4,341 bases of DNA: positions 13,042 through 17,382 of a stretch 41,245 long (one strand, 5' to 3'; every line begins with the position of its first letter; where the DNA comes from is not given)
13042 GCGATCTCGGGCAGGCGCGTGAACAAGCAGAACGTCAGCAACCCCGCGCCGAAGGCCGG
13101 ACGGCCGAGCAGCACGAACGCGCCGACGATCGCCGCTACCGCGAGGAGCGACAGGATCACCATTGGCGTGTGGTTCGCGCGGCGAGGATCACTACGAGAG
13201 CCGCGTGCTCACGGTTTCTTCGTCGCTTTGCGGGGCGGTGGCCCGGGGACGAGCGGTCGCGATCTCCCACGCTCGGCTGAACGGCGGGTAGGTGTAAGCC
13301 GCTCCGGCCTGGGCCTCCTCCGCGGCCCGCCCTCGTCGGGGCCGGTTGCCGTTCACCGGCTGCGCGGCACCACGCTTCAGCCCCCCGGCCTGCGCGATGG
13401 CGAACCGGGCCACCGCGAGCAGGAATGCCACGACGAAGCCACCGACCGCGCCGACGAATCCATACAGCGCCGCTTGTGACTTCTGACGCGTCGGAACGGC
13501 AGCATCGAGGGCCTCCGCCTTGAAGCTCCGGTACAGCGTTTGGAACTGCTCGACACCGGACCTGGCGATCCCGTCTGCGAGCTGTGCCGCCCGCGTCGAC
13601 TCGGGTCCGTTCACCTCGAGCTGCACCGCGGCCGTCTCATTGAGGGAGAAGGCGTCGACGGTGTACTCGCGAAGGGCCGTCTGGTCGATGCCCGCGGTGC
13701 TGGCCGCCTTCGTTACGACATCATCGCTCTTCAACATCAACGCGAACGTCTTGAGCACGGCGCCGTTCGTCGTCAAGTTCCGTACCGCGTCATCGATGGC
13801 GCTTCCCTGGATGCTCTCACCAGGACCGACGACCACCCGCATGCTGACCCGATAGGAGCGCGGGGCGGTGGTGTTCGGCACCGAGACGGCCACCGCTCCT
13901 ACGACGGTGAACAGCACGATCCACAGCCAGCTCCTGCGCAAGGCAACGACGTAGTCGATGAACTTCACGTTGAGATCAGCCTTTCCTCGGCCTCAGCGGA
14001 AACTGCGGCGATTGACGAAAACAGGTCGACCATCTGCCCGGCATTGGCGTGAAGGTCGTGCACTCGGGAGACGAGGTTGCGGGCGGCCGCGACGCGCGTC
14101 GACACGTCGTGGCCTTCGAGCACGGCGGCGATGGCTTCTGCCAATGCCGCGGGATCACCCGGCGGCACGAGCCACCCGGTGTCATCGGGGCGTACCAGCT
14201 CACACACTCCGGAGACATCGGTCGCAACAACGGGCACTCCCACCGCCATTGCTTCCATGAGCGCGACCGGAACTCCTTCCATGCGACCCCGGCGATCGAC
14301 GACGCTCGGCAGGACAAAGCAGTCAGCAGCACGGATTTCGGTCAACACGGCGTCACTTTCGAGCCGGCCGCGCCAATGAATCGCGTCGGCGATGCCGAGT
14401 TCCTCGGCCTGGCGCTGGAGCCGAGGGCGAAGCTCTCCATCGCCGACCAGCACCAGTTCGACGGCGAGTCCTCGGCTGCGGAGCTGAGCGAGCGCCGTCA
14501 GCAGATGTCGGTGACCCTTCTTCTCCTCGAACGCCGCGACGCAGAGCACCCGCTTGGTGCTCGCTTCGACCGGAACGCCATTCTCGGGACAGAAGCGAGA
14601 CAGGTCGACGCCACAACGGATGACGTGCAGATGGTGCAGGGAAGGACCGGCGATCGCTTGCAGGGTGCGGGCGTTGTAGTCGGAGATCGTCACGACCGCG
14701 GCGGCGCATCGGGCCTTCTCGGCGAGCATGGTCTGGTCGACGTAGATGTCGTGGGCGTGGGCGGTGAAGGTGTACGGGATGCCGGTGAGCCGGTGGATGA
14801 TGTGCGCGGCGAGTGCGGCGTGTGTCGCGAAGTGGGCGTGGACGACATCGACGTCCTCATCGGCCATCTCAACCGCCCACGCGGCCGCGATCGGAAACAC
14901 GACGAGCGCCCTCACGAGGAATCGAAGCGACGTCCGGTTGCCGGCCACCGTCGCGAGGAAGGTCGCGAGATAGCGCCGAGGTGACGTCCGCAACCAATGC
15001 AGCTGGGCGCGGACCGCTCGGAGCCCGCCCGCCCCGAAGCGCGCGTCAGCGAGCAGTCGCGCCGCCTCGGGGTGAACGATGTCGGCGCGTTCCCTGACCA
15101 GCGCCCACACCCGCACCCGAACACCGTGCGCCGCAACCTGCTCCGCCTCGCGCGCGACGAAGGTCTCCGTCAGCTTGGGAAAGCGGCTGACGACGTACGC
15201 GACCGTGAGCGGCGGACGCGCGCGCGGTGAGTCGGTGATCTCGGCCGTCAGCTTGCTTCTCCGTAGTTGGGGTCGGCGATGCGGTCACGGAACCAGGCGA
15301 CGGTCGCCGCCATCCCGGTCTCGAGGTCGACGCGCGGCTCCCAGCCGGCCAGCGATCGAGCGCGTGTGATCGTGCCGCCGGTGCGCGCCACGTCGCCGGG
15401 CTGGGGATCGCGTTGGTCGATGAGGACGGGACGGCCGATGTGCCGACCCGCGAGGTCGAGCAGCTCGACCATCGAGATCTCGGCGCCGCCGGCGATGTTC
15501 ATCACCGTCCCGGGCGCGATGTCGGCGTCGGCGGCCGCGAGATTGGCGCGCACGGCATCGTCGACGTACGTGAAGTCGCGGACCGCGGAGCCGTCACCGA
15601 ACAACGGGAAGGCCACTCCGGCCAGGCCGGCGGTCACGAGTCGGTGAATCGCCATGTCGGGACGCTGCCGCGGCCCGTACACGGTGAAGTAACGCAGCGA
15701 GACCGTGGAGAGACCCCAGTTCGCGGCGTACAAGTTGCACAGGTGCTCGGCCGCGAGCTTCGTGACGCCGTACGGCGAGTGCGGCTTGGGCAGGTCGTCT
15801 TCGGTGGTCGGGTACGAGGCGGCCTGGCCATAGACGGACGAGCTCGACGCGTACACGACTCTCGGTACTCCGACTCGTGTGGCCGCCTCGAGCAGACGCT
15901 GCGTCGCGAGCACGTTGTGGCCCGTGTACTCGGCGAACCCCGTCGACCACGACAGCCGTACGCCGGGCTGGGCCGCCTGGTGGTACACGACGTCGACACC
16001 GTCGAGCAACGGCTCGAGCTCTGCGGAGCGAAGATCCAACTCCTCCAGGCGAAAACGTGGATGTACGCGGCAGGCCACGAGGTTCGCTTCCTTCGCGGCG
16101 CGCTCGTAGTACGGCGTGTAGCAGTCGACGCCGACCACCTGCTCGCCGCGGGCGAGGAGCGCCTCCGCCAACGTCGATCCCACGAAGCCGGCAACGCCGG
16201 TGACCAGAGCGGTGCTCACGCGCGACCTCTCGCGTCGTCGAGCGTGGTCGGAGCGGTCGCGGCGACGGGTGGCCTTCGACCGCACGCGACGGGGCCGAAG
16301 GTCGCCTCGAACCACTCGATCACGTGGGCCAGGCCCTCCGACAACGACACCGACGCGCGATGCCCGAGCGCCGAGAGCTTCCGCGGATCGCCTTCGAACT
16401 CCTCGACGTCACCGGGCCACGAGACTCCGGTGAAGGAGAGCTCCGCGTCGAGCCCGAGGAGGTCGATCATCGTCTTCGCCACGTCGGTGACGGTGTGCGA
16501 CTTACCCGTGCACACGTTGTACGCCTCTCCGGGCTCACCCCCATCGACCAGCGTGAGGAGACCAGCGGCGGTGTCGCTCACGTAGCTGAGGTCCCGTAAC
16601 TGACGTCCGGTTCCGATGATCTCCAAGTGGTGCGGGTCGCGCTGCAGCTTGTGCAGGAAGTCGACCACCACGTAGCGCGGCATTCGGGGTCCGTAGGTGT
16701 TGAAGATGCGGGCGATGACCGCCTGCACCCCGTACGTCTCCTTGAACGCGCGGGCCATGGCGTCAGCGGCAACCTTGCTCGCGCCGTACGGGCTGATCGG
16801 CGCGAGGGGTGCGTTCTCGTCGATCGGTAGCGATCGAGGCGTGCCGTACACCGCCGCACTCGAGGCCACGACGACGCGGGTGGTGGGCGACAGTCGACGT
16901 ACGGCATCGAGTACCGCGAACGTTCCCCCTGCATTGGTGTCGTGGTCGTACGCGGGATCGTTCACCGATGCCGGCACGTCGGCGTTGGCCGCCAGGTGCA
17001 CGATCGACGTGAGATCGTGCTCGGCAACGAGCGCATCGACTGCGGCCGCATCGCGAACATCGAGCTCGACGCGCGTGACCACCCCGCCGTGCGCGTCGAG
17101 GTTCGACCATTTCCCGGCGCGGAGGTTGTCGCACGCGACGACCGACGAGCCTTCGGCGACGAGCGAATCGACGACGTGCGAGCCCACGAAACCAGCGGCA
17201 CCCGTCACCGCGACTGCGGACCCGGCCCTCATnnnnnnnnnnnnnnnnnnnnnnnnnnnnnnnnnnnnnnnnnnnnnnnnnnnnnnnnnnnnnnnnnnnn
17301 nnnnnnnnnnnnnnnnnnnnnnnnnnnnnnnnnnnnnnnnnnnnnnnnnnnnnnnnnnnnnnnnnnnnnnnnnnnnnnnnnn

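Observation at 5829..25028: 19.2-kb, 17-gene, nearly gap-free Wzx/Wzy-type glycan operon with an atypical tailoring set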

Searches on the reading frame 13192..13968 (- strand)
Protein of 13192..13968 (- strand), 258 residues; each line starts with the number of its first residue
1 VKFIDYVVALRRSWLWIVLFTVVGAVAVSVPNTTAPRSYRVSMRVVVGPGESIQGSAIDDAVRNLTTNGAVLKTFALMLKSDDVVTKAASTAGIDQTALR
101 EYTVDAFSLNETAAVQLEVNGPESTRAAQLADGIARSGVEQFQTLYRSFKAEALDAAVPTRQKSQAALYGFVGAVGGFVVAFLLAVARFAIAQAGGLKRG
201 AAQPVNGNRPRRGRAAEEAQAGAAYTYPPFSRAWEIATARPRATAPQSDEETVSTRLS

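Call 5: search_protein_families(library=pfam, proteins=[window:13192-13968:-], max_evalue=0.01)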
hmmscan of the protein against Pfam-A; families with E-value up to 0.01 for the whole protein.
window:13192-13968:- (258 aa): 1 family
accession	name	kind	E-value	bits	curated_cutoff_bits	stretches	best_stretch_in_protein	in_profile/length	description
PF02706.20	Wzz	-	3.3e-07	31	25.5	1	4-90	6-89/91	Chain length determinant protein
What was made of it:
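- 13192..13968 (-): g7, Wzz/PCP-like co-polymerase with two TM segments and no kinase domain. PF02706 Wzz at 31 bits, above the 25.5-bit cut-off (call 5).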

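Call 14: search_protein_families(library=ncbifam, proteins=[window:13192-13968:-], max_evalue=0.01)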
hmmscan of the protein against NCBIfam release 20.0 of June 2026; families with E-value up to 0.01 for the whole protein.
window:13192-13968:- (258 aa): 1 family
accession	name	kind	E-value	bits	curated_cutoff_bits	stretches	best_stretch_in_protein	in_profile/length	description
TIGR01006.1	polys_exp_MPA1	subfamily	0.0012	18.4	296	1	17-185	24-193/226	CspC family polysaccharide chain length determinant protein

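Call 54: search_protein_families(library=pfam, proteins=[window:13192-13968:-], max_evalue=10)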
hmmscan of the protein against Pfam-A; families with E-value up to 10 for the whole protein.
window:13192-13968:- (258 aa): 2 families
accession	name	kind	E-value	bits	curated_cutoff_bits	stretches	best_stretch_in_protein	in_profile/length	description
PF02706.20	Wzz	-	3.3e-07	31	25.5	1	4-90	6-89/91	Chain length determinant protein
PF11821.13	ActD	-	0.094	12.8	25.7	1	133-187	19-71/170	Alternative complex III, ActD subunit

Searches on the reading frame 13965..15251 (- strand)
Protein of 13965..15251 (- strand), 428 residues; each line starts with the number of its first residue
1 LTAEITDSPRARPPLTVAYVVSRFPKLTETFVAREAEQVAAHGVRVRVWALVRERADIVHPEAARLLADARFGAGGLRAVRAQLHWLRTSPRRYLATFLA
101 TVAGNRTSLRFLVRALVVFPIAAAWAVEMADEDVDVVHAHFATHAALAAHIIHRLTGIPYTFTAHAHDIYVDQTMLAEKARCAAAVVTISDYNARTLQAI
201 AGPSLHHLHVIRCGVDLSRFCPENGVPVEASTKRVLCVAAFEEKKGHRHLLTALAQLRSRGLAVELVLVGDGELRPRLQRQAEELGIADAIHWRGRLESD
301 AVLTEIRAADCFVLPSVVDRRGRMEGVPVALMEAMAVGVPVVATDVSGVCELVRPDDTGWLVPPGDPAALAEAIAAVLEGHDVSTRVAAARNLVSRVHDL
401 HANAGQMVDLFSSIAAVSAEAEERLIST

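Call 5: search_protein_families(library=pfam, proteins=[window:13965-15251:-], max_evalue=0.01)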
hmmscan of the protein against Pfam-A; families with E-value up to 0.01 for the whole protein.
window:13965-15251:- (428 aa): 6 families
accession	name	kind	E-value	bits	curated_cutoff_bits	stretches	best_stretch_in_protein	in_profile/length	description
PF00534.26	Glycos_transf_1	-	1.4e-39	135.9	26.4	1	232-384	15-162/172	Glycosyl transferases group 1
PF13692.12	Glyco_trans_1_4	-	2.5e-38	132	27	1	233-379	2-141/142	Glycosyl transferases group 1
PF13439.12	Glyco_transf_4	-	2.3e-10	41.2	28.5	1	29-219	5-170/170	Glycosyltransferase Family 4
PF20706.3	GT4-conflict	-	4.8e-08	32.8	26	1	167-377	134-354/385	Family 4 Glycosyltransferase in conflict systems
PF13524.12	Glyco_trans_1_2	-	3.8e-07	30.6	25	1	262-408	15-143/144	Glycosyl transferase-like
PF13477.12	Glyco_trans_4_2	-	0.0033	18.1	23.4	0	130-174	71-116/139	Glycosyl transferase 4-like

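Call 14: search_protein_families(library=ncbifam, proteins=[window:13965-15251:-], max_evalue=0.01)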
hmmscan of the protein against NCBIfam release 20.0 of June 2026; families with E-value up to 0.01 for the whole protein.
window:13965-15251:- (428 aa): 36 families (the best 25 are shown)
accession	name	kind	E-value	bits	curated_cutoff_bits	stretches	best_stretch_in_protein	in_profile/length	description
NF041876.1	EPS_EpsE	equivalog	5.2e-58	197.1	400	1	17-404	1-386/389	exopolysaccharide biosynthesis GT4 family glycosyltransferase EpsE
TIGR04005.1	wcaL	equivalog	1.7e-39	135.8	537.6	1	17-396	3-388/406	colanic acid biosynthesis glycosyltransferase WcaL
TIGR03088.1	stp2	hypoth_equivalog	1.5e-33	116.4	409.05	1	144-411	90-370/374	TIGR03088 family PEP-CTERM/XrtA system glycosyltransferase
NF047684.1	TeichurnBiosyTuaC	equivalog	5.3e-28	98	550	1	131-414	106-389/391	teichuronic acid biosynthesis protein TuaC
TIGR04063.1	stp3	hypoth_equivalog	1.1e-26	93.7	442.05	1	131-413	90-394/397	TIGR04063 family PEP-CTERM/XrtA system glycosyltransferase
TIGR03999.1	thiol_BshA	equivalog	7.1e-24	84.4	273.7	1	129-392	80-351/375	N-acetyl-alpha-D-glucosaminyl L-malate synthase BshA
NF038229.1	Glyco4_Geo_Pelo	equivalog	1e-19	70.8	400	1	123-414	45-336/338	GPMC system family 4 glycosyltransferase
TIGR04047.1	MSMEG_0565_glyc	hypoth_equivalog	1.1e-19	70.8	259.85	1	130-410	83-370/373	MSMEG_0565 family glycosyltransferase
TIGR02149.1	glgA_Coryne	subfamily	3.9e-18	65.8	302.4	1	121-414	71-390/391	glycogen synthase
NF038295.1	EPS_HpsP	equivalog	4.8e-17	62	550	1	225-414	200-387/388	hormogonium polysaccharide biosynthesis glycosyltransferase HpsP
NF007396.0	PRK09922.1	equivalog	1.8e-16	59.9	385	1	150-382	102-328/361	lipopolysaccharide 1,6-galactosyltransferase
NF038298.1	EPS_HpsO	equivalog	4.6e-15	55.3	575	1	235-390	204-362/388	hormogonium polysaccharide biosynthesis glycosyltransferase HpsO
TIGR03449.1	mycothiol_MshA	equivalog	4e-14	52.3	462.5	1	176-412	156-401/406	D-inositol-3-phosphate glycosyltransferase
NF053787.1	GlcN_PG_synth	equivalog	5.6e-14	51.7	480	1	120-414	91-359/361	N-acetylglucosaminyl phosphatidylglycerol synthase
NF046085.1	XrtY_assoc_Gly1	equivalog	2.1e-13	49.9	400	1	210-414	186-384/387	XrtY-associated glycosyltransferase XYAG1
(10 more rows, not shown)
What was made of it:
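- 13965..15251 (-): g8, WcaL/EpsE-like GT4 with a probable non-canonical CTG start that overlaps the g9 stop codon. NF041876 EpsE 5.2e-58, with the profile starting at residue 17 of the CTG-start translation (call 14).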

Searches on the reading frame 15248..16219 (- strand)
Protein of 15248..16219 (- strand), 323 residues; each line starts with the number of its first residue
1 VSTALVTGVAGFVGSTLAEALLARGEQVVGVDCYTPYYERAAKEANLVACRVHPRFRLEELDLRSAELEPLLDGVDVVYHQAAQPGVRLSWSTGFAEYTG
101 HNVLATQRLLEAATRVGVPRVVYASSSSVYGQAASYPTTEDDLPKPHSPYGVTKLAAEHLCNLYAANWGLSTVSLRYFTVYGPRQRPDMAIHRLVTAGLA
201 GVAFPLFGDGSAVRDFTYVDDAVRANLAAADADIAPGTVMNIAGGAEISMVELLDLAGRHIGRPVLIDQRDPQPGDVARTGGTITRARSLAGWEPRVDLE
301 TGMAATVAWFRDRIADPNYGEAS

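Call 5: search_protein_families(library=pfam, proteins=[window:15248-16219:-], max_evalue=0.01)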
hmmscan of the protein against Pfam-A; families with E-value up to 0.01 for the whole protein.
window:15248-16219:- (323 aa): 8 families
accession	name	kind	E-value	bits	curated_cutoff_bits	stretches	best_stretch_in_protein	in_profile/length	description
PF01370.27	Epimerase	-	6.4e-58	196.4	20.9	1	4-243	1-240/240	NAD dependent epimerase/dehydratase family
PF16363.11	GDP_Man_Dehyd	-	2.9e-52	178.6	27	1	5-304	1-330/332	GDP-mannose 4,6 dehydratase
PF01073.25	3Beta_HSD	-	5.5e-19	68.7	22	1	5-243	1-242/280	3-beta hydroxysteroid dehydrogenase/isomerase family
PF07993.18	NAD_binding_4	-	1.2e-13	51.2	20.1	1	6-220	1-252/258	Male sterility protein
PF04321.23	RmlD_sub_bind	-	4.6e-11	42.7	27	1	5-166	4-141/287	RmlD substrate binding domain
PF13460.12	NAD_binding_10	-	1.2e-06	29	27.2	1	8-160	1-130/184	NAD(P)H-binding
PF02719.21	Polysacc_synt_2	-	4.1e-06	26.6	20.2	1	5-168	2-156/293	Polysaccharide biosynthesis protein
PF05368.20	NmrA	-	0.0032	17.5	27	1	3-126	4-107/298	NmrA-like family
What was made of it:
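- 15248..16219 (-): g9, SDR most similar to UDP-glucuronate 4-epimerases. It belongs to the conserved backbone and is often found beside g17-g16 pairs in other phyla. Epimerase 6.4e-58 (call 5).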

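Call 14: search_protein_families(library=ncbifam, proteins=[window:15248-16219:-], max_evalue=0.01)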
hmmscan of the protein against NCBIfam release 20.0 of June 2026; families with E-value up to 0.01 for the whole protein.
window:15248-16219:- (323 aa): 38 families (the best 25 are shown)
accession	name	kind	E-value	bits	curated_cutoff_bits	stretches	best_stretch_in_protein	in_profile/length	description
TIGR04180.1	EDH_00030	hypoth_equivalog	4.1e-42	144.3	475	1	5-297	2-296/297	NAD-dependent 4,6-dehydratase LegB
TIGR01181.1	dTDP_gluc_dehyt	equivalog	3.6e-40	138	365.1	1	4-312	2-313/321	dTDP-glucose 4,6-dehydratase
NF011728.1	PRK15181.1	equivalog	7.4e-39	133.7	760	1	5-313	19-340/348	Vi polysaccharide biosynthesis UDP-N-acetylglucosaminuronic acid C-4 epimerase TviC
TIGR01179.1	galE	equivalog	7e-38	130.3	262.3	1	5-311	3-326/332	UDP-glucose 4-epimerase GalE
TIGR02197.1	heptose_epim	equivalog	5.6e-26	91.4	274.6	1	5-309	2-312/316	ADP-glyceromanno-heptose 6-epimerase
NF042422.1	oxyalk_red_OleD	equivalog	1.2e-24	87.3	580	1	5-238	4-222/329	2-alkyl-3-oxoalkanoate reductase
NF007582.0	PRK10217.1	equivalog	4.1e-24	85.3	698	1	1-310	1-331/355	dTDP-glucose 4,6-dehydratase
NF007490.0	PRK10084.1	subfamily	1.9e-22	79.8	649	2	140-311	157-335/361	dTDP-glucose 4,6-dehydratase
NF047922.1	GDPFucSynFcl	equivalog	1.9e-20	73.5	500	1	74-313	53-304/308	GDP-L-fucose synthase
TIGR01472.1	gmd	equivalog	3e-20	72.7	415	1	3-269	2-276/342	GDP-mannose 4,6-dehydratase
TIGR03466.1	HpnA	hypoth_equivalog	3.3e-19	68.9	367.65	1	3-264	2-249/327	hopanoid-associated sugar epimerase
NF007956.0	PRK10675.1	subfamily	3.8e-18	65.7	394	1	4-309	3-328/338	UDP-glucose 4-epimerase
NF042423.1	oxyalk_red_Shew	equivalog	8.4e-17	61.2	580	1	2-232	9-223/331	2-alkyl-3-oxoalkanoate reductase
NF043036.1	ErythonDh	equivalog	1.7e-15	57.1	325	1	5-181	4-180/321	D-erythronate dehydrogenase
TIGR02622.1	CDP_4_6_dhtase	equivalog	6.2e-14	51.9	278.45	1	4-166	7-170/352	CDP-glucose 4,6-dehydratase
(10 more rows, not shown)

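Call 80: search_solved_structures(query=window:15248-16219:-, max_evalue=1e-20)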
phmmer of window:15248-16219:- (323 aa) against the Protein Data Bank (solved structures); distinct sequences matched with E-value up to 1e-20: 43.
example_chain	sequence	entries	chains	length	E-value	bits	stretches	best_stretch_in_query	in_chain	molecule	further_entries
6zl6_A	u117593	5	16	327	1.7e-71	244.6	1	4-310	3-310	Epimerase domain-containing protein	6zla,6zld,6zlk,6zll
6zlj_A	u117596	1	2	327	6.2e-71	242.7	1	4-310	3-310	Epimerase domain-containing protein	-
6kv9_A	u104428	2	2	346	1.5e-62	215.2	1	4-314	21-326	MoeE5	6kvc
5u4q_A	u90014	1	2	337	1.2e-48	169.5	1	5-312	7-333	dTDP-glucose 4,6-dehydratase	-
7ys8_A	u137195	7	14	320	9.5e-45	156.7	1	4-318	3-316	UDP-glucose 4-epimerase | UDP-glucose 4-epimerase along with EC 5.1.3.2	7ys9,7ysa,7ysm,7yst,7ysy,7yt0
1sb8_A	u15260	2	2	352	5.7e-43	150.9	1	5-310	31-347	wbpP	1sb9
10ke_A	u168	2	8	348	1e-42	150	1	5-311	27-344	Capsular polysaccharide biosynthesis protein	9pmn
3ru7_A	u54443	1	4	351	4.2e-42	148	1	3-310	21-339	WbgU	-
3ru9_A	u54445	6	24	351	4.9e-42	147.8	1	3-310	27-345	WbgU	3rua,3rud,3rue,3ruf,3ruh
3lu1_A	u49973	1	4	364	5.6e-42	147.6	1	3-310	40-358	WbgU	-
3ruc_A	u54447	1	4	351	6.7e-42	147.4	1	3-310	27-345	WbgU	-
4zrm_A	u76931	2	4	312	1.4e-41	146.3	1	4-313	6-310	UDP-glucose 4-epimerase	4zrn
1r6d_A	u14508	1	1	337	1.1e-37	133.4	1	4-313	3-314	TDP-glucose-4,6-dehydratase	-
1r66_A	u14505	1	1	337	1.8e-37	132.8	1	4-313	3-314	TDP-glucose-4,6-dehydratase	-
3vps_A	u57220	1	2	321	1.3e-34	123.4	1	4-316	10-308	NAD-dependent epimerase/dehydratase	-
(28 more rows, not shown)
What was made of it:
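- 15248..16219 (-): Best PDB matches are the 6zl6 group at 1.7e-71 and MoeE5 at 1.5e-62 (call 80).
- On UDP-glucuronate 4-epimerase (g9): The top PDB matches are the 6zl6/6zla group (1.7e-71) and MoeE5 (1.5e-62), ahead of WbpP, WbgU and GalE (call 80).
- g9 is closest to the 6zl6 group and to MoeE5 (call 80).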

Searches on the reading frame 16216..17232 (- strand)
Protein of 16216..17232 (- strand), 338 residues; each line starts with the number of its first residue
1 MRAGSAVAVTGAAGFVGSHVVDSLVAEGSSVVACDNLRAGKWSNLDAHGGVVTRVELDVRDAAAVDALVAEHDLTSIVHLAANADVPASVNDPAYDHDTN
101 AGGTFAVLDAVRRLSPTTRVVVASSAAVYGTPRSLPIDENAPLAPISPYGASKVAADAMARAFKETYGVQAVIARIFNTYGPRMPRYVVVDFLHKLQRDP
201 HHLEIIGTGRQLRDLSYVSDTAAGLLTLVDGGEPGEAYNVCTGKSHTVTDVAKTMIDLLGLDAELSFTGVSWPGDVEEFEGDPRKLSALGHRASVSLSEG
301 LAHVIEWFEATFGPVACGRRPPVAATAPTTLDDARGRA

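Call 6: search_protein_families(library=pfam, proteins=[window:16216-17232:-], max_evalue=0.01)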
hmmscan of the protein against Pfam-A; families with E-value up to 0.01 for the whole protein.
window:16216-17232:- (338 aa): 10 families
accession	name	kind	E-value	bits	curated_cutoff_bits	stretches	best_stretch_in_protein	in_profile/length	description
PF16363.11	GDP_Man_Dehyd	-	5e-59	200.8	27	1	9-285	2-312/332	GDP-mannose 4,6 dehydratase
PF01370.27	Epimerase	-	5.4e-57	193.4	20.9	1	7-241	1-240/240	NAD dependent epimerase/dehydratase family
PF04321.23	RmlD_sub_bind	-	4.9e-17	62.4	27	1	7-262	3-234/287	RmlD substrate binding domain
PF01073.25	3Beta_HSD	-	1e-13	51.4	22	1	8-222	1-222/280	3-beta hydroxysteroid dehydrogenase/isomerase family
PF02719.21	Polysacc_synt_2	-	4.2e-11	43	20.2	1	7-267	1-260/293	Polysaccharide biosynthesis protein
PF13460.12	NAD_binding_10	-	3.3e-08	34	27.2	1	11-162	1-133/184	NAD(P)H-binding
PF00106.31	adh_short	-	1.9e-07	31.2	26.6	1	6-171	2-171/195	short chain dehydrogenase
PF07993.18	NAD_binding_4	-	1.5e-06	28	20.1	0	73-177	88-205/258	Male sterility protein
PF13561.12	adh_short_C2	-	0.0017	18.4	27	1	11-162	1-156/236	Enoyl-(Acyl carrier protein) reductase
PF08659.16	KR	-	0.0046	17.3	22.6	0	7-85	3-93/180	KR domain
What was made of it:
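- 16216..17232 (-): g10, GalE/UXS/RmlB-like SDR. Part of the variable cassette. GDP_Man_Dehyd 5e-59 (call 6).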

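Call 15: search_protein_families(library=ncbifam, proteins=[window:16216-17232:-], max_evalue=0.01)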
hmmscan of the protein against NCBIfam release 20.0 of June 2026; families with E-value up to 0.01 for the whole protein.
window:16216-17232:- (338 aa): 70 families (the best 25 are shown)
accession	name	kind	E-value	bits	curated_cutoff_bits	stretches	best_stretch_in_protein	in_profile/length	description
TIGR01181.1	dTDP_gluc_dehyt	equivalog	2.2e-53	181.4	365.1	1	8-309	3-312/321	dTDP-glucose 4,6-dehydratase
TIGR04180.1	EDH_00030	hypoth_equivalog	2e-48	165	475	1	7-266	1-263/297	NAD-dependent 4,6-dehydratase LegB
TIGR01179.1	galE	equivalog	8.6e-44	149.7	262.3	1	7-184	2-181/332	UDP-glucose 4-epimerase GalE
NF007582.0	PRK10217.1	equivalog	8.3e-33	113.9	698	1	7-266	4-277/355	dTDP-glucose 4,6-dehydratase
NF007490.0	PRK10084.1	subfamily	2.1e-32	112.5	649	2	138-260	156-278/361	dTDP-glucose 4,6-dehydratase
TIGR02197.1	heptose_epim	equivalog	2.3e-27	96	274.6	1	8-268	2-269/316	ADP-glyceromanno-heptose 6-epimerase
NF007956.0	PRK10675.1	subfamily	8.8e-24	84.2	394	1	7-181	3-182/338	UDP-glucose 4-epimerase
TIGR01472.1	gmd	equivalog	1.3e-22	80.4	415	1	58-266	62-275/342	GDP-mannose 4,6-dehydratase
NF043036.1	ErythonDh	equivalog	4e-19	69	325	1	7-163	3-163/321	D-erythronate dehydrogenase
NF047922.1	GDPFucSynFcl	equivalog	2.5e-18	66.6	500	1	51-309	31-302/308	GDP-L-fucose synthase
NF011728.1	PRK15181.1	equivalog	1e-17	64.2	760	1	8-260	19-283/348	Vi polysaccharide biosynthesis UDP-N-acetylglucosaminuronic acid C-4 epimerase TviC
TIGR02622.1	CDP_4_6_dhtase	equivalog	1.3e-16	60.7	278.45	1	5-168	5-173/352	CDP-glucose 4,6-dehydratase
TIGR03466.1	HpnA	hypoth_equivalog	2.1e-16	59.7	367.65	1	7-258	3-245/327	hopanoid-associated sugar epimerase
NF008360.0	PRK11150.1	equivalog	9.6e-15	54.6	452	1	7-258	2-253/310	ADP-glyceromanno-heptose 6-epimerase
NF042423.1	oxyalk_red_Shew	equivalog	1.8e-13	50.3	580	1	6-249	10-239/331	2-alkyl-3-oxoalkanoate reductase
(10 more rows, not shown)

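Call 81: search_solved_structures(query=window:16216-17232:-, max_evalue=1e-20)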
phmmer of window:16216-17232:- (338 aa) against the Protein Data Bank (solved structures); distinct sequences matched with E-value up to 1e-20: 55.
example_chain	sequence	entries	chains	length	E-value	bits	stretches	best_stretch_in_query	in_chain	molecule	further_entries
8rdg_A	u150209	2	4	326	2.2e-44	155.4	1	7-277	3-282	SDR family NAD(P)-dependent oxidoreductase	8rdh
8rdi_A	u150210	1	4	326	7.9e-44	153.6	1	7-277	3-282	SDR family NAD(P)-dependent oxidoreductase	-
3ehe_A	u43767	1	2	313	3.4e-43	151.4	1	5-299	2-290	UDP-glucose 4-epimerase (GalE-1)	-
3icp_A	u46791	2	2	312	3.2e-41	145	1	7-300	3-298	NAD-dependent epimerase/dehydratase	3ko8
4zrm_A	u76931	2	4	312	4.2e-41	144.6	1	7-311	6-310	UDP-glucose 4-epimerase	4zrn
6wjb_A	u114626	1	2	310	2.5e-40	142.1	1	6-303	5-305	NAD-dependent epimerase/dehydratase family protein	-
6wj9_A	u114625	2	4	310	2.3e-39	138.9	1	6-303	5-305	NAD-dependent epimerase/dehydratase family protein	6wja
3aw9_A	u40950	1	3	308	3.1e-38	135.2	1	7-300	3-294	NAD-dependent epimerase/dehydratase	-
2p5u_A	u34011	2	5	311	7.7e-37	130.6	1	7-309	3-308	UDP-glucose 4-epimerase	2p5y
6dnt_A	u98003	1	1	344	8.9e-37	130.4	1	6-309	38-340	NAD-dependent epimerase/dehydratase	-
8shh_A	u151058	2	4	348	3.6e-36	128.4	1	7-310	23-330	dTDP-glucose 4,6-dehydratase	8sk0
4lk3_A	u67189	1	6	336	2.5e-35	125.6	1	7-310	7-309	UDP-glucuronic acid decarboxylase 1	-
7ys8_A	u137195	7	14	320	3.3e-35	125.2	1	8-309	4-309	UDP-glucose 4-epimerase | UDP-glucose 4-epimerase along with EC 5.1.3.2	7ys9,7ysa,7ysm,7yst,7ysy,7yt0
4gll_A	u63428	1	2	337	6.4e-35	124.3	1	7-310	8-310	UDP-glucuronic acid decarboxylase 1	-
4m55_A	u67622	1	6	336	6.6e-35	124.2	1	7-310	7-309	UDP-glucuronic acid decarboxylase 1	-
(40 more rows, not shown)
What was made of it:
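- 16216..17232 (-): PDB hits are a mix of GalE and UXS (call 81).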
